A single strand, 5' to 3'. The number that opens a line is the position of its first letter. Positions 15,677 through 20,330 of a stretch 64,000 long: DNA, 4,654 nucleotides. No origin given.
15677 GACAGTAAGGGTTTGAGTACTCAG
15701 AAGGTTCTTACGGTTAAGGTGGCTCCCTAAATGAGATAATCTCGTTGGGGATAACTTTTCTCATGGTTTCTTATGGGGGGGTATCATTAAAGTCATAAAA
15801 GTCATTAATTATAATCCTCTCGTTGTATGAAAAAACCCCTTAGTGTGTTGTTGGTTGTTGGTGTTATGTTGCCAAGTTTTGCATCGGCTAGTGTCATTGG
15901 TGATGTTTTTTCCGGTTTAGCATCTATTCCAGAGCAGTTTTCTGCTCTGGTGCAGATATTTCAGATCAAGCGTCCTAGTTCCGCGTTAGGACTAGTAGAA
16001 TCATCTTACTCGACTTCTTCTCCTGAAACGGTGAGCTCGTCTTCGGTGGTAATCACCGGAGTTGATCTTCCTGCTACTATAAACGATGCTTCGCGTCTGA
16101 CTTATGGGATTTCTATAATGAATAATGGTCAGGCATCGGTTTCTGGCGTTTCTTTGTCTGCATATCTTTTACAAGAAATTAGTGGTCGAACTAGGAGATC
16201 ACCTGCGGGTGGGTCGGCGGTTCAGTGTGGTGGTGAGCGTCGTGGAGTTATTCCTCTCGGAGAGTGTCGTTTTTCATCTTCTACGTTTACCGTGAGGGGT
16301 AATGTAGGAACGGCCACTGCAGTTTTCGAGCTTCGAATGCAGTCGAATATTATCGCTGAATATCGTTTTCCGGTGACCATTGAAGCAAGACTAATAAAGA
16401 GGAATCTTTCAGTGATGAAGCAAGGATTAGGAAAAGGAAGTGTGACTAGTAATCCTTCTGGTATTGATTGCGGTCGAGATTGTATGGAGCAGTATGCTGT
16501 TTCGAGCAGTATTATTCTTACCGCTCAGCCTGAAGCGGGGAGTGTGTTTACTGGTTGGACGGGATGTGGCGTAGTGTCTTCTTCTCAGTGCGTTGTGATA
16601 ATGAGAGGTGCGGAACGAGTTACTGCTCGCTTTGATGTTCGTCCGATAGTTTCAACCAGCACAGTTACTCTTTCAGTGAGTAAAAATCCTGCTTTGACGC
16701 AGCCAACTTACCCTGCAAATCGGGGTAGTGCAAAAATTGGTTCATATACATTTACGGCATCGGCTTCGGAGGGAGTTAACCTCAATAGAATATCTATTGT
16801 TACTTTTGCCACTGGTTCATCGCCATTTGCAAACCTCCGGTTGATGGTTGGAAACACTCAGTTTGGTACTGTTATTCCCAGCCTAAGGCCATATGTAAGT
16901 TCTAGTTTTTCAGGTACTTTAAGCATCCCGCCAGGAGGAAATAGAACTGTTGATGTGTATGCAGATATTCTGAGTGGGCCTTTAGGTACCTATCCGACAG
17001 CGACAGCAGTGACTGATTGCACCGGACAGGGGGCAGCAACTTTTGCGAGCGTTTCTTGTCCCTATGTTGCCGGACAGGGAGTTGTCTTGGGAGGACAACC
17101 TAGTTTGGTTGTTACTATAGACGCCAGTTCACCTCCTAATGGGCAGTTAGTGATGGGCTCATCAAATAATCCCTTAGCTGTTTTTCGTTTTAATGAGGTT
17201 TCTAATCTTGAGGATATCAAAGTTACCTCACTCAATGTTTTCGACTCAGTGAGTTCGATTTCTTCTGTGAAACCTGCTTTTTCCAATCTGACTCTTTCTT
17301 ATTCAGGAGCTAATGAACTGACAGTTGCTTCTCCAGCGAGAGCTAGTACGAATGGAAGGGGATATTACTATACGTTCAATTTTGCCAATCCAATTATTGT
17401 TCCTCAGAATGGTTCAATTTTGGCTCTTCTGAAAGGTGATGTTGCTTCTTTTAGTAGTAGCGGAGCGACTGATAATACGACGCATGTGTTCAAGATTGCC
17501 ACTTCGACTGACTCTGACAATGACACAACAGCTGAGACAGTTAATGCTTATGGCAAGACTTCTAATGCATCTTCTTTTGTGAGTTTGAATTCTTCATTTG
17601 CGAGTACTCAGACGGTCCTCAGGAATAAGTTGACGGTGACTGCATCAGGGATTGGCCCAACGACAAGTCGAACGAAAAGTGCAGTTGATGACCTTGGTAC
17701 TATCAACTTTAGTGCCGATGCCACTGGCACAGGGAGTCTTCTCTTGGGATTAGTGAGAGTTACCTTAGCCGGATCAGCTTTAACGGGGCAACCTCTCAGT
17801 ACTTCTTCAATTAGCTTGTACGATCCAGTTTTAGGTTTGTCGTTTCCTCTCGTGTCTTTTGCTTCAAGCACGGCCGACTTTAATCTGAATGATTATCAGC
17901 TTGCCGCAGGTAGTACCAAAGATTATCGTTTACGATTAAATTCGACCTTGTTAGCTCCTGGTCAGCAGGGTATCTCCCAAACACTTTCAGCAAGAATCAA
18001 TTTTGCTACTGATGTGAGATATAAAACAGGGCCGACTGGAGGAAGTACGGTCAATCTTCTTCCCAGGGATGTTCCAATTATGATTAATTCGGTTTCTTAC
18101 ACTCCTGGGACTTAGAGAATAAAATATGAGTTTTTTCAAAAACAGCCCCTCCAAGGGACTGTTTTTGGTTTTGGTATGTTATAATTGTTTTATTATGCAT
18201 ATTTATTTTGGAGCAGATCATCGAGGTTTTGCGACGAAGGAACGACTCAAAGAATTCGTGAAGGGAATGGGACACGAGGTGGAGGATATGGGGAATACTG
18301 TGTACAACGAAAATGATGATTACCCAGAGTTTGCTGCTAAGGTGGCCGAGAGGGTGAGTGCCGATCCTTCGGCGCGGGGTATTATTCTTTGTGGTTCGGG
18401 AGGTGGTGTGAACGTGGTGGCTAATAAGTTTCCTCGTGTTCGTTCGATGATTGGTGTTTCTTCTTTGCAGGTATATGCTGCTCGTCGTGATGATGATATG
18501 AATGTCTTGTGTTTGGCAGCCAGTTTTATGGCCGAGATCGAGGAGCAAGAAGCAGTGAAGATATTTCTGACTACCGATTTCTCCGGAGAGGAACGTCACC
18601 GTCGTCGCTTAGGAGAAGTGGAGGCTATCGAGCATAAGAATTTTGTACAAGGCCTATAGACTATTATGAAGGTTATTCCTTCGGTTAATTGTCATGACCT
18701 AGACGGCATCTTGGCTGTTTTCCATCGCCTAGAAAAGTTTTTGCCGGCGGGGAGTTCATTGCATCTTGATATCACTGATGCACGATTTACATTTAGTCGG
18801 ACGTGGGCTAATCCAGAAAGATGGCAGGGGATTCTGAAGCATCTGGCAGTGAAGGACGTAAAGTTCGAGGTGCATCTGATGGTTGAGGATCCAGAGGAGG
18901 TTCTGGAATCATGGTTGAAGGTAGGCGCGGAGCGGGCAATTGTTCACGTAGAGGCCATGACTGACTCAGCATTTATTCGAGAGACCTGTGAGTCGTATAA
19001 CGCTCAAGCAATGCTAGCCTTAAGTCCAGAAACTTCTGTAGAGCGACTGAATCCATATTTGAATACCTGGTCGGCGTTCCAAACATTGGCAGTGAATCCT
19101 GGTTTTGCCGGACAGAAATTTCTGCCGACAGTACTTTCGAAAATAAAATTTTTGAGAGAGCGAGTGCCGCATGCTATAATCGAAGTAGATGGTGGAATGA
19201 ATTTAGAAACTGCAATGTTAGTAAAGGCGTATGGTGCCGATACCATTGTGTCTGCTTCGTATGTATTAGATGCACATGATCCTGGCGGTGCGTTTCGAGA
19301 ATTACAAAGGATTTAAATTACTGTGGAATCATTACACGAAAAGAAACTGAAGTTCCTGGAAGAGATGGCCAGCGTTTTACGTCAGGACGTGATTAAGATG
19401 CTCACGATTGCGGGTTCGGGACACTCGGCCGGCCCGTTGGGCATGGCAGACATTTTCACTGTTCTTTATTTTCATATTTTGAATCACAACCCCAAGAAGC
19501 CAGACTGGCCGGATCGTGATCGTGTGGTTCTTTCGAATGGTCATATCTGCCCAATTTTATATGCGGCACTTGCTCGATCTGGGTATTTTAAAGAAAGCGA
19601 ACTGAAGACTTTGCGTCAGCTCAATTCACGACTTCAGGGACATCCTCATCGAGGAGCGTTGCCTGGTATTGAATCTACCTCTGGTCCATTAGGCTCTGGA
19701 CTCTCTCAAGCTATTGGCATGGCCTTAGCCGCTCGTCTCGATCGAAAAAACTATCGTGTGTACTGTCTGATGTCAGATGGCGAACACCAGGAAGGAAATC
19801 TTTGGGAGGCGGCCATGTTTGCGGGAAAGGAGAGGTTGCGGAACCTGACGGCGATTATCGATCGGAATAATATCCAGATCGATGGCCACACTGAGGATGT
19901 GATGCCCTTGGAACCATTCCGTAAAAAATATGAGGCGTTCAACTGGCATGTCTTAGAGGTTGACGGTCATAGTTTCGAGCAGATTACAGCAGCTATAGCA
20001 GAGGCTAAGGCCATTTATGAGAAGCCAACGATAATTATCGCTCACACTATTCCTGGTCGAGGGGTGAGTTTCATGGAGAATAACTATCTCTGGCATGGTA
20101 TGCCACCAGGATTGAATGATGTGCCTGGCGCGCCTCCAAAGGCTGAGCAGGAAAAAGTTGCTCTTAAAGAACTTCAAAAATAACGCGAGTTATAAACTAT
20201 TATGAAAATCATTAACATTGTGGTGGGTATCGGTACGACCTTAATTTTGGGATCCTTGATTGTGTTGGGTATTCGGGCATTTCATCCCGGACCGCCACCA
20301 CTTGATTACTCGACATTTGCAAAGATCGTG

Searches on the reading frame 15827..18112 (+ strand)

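Call 74: search_protein_families(library=pfam, proteins=[window:15827-18112:+], max_evalue=0.00001)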
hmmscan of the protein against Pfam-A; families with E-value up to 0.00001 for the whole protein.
window:15827-18112:+ (762 aa): 1 family
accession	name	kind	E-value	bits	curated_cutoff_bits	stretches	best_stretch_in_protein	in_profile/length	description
PF18998.6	Flg_new_2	-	5.1e-07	30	23.6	1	219-270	15-70/73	Divergent InlB B-repeat domain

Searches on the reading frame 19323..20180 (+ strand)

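Call 74: search_protein_families(library=pfam, proteins=[window:19323-20180:+], max_evalue=0.00001)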
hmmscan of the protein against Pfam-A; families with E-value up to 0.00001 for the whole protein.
window:19323-20180:+ (286 aa): 3 families
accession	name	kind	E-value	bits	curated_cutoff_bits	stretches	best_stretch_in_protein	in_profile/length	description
PF00456.26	Transketolase_N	-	4e-65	220.4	22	1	14-267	4-268/334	Transketolase, thiamine diphosphate binding domain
PF13292.11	DXP_synthase_N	-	3.4e-10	40.1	21.2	1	4-187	10-176/274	1-deoxy-D-xylulose-5-phosphate synthase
PF00676.26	E1_dh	-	2.2e-06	27.3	22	1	115-230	95-209/300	Dehydrogenase E1 component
